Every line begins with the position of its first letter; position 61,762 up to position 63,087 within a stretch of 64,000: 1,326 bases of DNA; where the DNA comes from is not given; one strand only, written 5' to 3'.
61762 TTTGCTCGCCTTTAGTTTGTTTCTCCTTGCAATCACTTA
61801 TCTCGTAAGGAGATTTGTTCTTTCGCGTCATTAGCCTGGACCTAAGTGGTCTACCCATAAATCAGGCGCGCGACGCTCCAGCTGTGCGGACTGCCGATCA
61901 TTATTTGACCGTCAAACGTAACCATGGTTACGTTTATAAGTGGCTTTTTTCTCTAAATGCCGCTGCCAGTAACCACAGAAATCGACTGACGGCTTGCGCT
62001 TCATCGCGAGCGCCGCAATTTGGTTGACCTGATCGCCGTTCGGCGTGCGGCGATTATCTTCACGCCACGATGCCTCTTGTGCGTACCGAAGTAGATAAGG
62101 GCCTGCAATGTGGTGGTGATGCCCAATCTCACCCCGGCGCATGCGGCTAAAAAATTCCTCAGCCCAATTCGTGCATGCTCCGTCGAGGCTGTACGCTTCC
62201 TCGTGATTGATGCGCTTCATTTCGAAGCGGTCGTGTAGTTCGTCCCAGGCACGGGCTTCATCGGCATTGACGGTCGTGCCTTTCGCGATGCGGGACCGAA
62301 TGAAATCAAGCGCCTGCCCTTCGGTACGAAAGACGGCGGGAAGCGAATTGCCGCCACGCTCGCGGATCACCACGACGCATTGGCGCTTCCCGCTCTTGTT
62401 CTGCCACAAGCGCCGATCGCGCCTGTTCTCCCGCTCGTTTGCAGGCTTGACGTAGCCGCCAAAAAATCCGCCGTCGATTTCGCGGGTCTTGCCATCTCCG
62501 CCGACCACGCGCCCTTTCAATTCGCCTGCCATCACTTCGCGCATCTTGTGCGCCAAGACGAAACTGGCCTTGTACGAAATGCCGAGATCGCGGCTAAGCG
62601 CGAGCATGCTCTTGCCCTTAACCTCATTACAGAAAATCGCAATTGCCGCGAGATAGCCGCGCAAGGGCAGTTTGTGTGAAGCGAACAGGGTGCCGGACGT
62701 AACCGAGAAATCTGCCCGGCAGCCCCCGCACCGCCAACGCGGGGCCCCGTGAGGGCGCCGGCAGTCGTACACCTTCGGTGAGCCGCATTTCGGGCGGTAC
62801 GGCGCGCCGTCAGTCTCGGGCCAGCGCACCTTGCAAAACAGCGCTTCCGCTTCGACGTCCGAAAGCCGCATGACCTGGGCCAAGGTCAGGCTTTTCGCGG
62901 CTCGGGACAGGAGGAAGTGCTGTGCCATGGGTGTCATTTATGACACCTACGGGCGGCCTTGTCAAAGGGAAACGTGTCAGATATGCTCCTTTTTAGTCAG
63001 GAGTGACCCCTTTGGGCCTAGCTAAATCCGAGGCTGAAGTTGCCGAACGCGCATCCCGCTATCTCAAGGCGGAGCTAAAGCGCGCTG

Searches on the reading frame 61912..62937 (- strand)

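Call 8: search_protein_families(library=pfam, proteins=[window:61912-62937:-], max_evalue=0.001)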
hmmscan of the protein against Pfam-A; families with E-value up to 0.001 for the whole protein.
window:61912-62937:- (341 aa): 2 families
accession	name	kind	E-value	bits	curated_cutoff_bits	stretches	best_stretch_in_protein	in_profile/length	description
PF12762.13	DDE_Tnp_IS1595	-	6e-35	120.9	27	1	153-294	7-153/153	ISXO2-like transposase domain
PF12760.12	Zn_ribbon_IS1595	-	7.4e-06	26.3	25.4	1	26-75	2-45/46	Transposase zinc-ribbon domain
